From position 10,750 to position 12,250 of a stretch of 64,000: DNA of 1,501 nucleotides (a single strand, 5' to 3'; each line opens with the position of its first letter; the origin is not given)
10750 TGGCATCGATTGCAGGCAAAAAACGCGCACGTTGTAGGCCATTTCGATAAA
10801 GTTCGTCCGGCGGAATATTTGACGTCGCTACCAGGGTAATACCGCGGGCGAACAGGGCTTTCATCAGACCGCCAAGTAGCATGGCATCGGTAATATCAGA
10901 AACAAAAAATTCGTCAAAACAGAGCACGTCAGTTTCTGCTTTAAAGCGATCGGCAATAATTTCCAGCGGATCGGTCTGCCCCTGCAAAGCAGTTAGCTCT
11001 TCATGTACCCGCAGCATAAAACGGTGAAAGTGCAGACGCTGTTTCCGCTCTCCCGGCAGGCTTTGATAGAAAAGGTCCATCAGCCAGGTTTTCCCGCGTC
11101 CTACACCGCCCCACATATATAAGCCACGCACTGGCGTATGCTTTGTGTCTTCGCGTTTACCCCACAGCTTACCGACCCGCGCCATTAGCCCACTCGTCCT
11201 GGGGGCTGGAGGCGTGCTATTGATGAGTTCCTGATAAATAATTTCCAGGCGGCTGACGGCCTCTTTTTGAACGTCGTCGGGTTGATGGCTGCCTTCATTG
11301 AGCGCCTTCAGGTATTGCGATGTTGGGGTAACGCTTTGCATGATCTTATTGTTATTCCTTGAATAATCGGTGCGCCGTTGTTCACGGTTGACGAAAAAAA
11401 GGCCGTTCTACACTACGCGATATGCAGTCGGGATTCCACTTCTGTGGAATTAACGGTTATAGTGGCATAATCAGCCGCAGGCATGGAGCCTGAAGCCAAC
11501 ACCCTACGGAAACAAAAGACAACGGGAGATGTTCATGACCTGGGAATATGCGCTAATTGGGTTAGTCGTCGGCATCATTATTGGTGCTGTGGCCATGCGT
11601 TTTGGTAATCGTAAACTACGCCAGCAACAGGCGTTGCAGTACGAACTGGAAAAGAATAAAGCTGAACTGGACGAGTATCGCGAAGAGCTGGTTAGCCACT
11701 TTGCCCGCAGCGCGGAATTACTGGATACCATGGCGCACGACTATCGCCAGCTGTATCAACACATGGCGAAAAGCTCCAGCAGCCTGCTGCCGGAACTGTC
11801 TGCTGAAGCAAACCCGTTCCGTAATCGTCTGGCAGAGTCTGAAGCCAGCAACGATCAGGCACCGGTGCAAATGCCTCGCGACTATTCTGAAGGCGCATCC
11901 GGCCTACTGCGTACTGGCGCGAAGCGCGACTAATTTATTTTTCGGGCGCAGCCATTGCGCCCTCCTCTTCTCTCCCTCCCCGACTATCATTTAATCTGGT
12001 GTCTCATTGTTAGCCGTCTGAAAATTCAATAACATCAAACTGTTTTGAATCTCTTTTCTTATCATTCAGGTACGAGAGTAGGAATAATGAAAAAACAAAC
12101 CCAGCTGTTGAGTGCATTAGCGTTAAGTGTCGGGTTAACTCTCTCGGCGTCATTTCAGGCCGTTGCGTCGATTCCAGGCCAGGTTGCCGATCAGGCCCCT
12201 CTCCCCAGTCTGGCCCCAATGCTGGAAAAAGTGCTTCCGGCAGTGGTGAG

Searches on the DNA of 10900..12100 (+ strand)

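Call 4: search_rna_families(source=window, start=10900, end=12100, threshold=evalue, max_evalue=10)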
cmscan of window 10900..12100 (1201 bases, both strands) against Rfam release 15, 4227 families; matches with E-value up to 10: 3.
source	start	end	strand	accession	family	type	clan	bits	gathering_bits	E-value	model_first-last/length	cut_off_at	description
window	11996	12069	-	RF00348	snoR9_plant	Gene; snRNA; snoRNA; CD-box;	-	19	43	4.9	1-129/129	no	Small nucleolar RNA snoR9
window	11764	11805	+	RF00455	mir-15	Gene; miRNA;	CL00085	13.9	57.3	5.9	1-88/88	no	mir-15 microRNA precursor family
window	11939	12100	+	RF02042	HOTTIP_3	Gene; lncRNA;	-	8.5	50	2.3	1-110/353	3'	HOXA transcript at the distal tip, conserved region 3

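Call 6: search_dna_similar(query=window:11300-11580:+, collection=ecoli_genomes, mode=near, max_rows=12, rows=spread)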
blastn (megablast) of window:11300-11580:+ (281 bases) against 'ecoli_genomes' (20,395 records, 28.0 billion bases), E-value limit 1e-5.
Records with a match: 5425; places in all: 5426; records where one place covers at least 80% of the query: 5425.
Genomes with a match: 5425 of 5426; with a place that covers at least 80% of the query: 5425. Places per genome that has any: lowest 1, median 1, highest 2. On chromosomes: 5425 places; on plasmids: 1.
Best place of each record, by identity: >=99% 5399; 95-99% 26.
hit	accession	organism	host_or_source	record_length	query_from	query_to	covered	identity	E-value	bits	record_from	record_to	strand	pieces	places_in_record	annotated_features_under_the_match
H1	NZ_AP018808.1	Escherichia coli strain E2865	Bos taurus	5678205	1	281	100%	100.0%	2e-144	520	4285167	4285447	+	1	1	zapG: Z-ring associated protein ZapG | zapE: cell division protein ZapE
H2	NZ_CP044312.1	Escherichia coli strain RM13745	missing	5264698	1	281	100%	100.0%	2e-144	520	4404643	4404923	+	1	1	zapG: Z-ring associated protein ZapG | zapE: cell division protein ZapE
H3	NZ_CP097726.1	Escherichia coli strain MS1050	Chicken heart (Gallus gallus)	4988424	1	281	100%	100.0%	2e-144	520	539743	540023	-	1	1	zapG: Z-ring associated protein ZapG | zapE: cell division protein ZapE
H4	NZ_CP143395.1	Escherichia coli strain HD12481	Homo sapiens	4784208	1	281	100%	100.0%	2e-144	520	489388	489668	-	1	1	zapG: Z-ring associated protein ZapG | zapE: cell division protein ZapE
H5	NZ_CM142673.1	Escherichia coli strain UID2309220031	Homo sapiens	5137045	1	281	100%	100.0%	2e-144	520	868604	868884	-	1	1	zapG: Z-ring associated protein ZapG | zapE: cell division protein ZapE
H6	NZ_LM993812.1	Escherichia coli strain K-12 substr. HMS174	-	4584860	2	281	100%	100.0%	7e-144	518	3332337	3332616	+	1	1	zapG: Z-ring associated protein ZapG | zapE: cell division protein ZapE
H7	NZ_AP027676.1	Escherichia coli strain PSS-08-1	Homo sapiens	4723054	2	281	100%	100.0%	7e-144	518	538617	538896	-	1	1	zapG: Z-ring associated protein ZapG | zapE: cell division protein ZapE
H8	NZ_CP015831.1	Escherichia coli O157 strain 644-PT8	Homo sapiens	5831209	1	281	100%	99.6%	9e-143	514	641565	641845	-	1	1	zapG: Z-ring associated protein ZapG | zapE: cell division protein ZapE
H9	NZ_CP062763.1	Escherichia coli O157:H7 strain Z885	Bovine Faeces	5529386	1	281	100%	99.6%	9e-143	514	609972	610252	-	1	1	zapG: Z-ring associated protein ZapG | zapE: cell division protein ZapE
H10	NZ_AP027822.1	Escherichia coli strain 2017.17.01CC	Homo sapiens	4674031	1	281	100%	99.6%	9e-143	514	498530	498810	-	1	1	zapG: Z-ring associated protein ZapG | zapE: cell division protein ZapE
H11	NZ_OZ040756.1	Escherichia coli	-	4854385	1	281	100%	99.6%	9e-143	514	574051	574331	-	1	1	zapG: Z-ring associated protein ZapG | zapE: cell division protein ZapE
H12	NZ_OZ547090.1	Escherichia coli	Homo sapiens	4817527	1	281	100%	96.1%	1e-122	448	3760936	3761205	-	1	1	zapG: Z-ring associated protein ZapG | zapE: cell division protein ZapE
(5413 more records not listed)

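Call 54: search_dna_similar(query=window:11424-11468:+, collection=ecoli_genomes, mode=near, max_rows=12, rows=spread, max_evalue=10)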
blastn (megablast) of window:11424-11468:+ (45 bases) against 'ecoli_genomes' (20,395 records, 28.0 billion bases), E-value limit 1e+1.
Records with a match: 5407; places in all: 5408; records where one place covers at least 80% of the query: 5407.
Genomes with a match: 5407 of 5426; with a place that covers at least 80% of the query: 5407. Places per genome that has any: lowest 1, median 1, highest 2. On chromosomes: 5407 places; on plasmids: 1.
Best place of each record, by identity: >=99% 5063; 95-99% 344.
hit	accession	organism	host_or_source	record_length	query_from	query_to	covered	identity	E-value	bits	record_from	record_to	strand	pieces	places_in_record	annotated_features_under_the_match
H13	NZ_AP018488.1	Escherichia coli O157:H7 strain PV15-279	Homo sapiens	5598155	1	45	100%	100.0%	2e-14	84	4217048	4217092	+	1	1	none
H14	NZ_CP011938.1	Escherichia coli strain C43(DE3)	missing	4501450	1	45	100%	100.0%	2e-14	84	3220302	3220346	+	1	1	none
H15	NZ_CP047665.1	Escherichia coli strain LD26-1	feces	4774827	1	45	100%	100.0%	2e-14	84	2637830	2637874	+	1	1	none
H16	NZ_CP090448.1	Escherichia coli strain PT62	pigeon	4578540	1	45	100%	100.0%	2e-14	84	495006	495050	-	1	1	none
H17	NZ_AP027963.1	Escherichia coli strain VE-T9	-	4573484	1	45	100%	100.0%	2e-14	84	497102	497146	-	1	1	none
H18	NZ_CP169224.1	Escherichia coli strain EC052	poultry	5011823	1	45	100%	100.0%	2e-14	84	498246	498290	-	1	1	none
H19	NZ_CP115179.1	Escherichia coli strain B-LamR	Lamivudine-resistant strain obtained ...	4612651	1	45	100%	100.0%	2e-14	84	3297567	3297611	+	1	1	none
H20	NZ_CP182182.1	Escherichia coli strain EC19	pig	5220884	1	45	100%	100.0%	2e-14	84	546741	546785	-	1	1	none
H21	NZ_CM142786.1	Escherichia coli strain GPEC1210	chicken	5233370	1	45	100%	100.0%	2e-14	84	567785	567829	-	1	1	none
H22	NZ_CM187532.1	Escherichia coli strain capsule spontaneous mutant 21a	lab isolate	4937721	1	45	100%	100.0%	2e-14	84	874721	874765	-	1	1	none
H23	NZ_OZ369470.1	Escherichia coli strain Esc11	not applicable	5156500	1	45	100%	97.8%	1e-12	79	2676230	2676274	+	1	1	none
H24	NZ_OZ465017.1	Escherichia coli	Homo sapiens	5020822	4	45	93%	97.6%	5e-11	73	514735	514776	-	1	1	none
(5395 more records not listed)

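Call 56: get_annotated_region(hit=H23, flank=60)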
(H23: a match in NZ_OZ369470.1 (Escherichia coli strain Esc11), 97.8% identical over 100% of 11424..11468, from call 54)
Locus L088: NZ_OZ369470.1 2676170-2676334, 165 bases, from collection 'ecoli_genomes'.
description: Escherichia coli strain Esc11 isolate Esc11 chromosome 1, complete sequence
organism: Escherichia coli strain Esc11 (NCBI taxid 562)
replicon: chromosome; assembly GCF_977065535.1
host: not applicable; source: not applicable; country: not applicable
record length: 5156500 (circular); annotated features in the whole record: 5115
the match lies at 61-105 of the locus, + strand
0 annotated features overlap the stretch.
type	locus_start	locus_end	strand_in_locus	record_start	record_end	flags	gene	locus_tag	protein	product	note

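Call 57: get_annotated_region(hit=H24, flank=60)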
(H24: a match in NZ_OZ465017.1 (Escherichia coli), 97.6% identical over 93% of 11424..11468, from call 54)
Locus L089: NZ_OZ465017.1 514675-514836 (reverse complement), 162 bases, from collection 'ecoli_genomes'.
description: Escherichia coli isolate CFE299 chromosome 1, complete sequence
organism: Escherichia coli (NCBI taxid 562)
replicon: chromosome; assembly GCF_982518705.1
host: Homo sapiens; source: human urine; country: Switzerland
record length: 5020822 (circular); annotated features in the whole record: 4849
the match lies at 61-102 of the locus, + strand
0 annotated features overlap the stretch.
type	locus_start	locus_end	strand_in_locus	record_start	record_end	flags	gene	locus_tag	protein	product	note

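Call 58: get_annotated_region(hit=H12, flank=20)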
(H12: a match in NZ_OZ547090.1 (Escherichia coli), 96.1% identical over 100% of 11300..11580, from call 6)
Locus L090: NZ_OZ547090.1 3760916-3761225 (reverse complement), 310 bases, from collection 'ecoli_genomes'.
description: Escherichia coli isolate AHB2 chromosome 1, complete sequence
organism: Escherichia coli (NCBI taxid 562)
replicon: chromosome; assembly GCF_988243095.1
host: Homo sapiens; source: blood culture; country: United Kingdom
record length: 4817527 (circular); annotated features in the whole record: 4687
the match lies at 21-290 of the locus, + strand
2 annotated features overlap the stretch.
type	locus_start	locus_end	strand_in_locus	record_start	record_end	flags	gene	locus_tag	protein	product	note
CDS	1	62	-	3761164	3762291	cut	zapE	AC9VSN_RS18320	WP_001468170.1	cell division protein ZapE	-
CDS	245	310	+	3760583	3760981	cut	zapG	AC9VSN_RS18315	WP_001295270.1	Z-ring associated protein ZapG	-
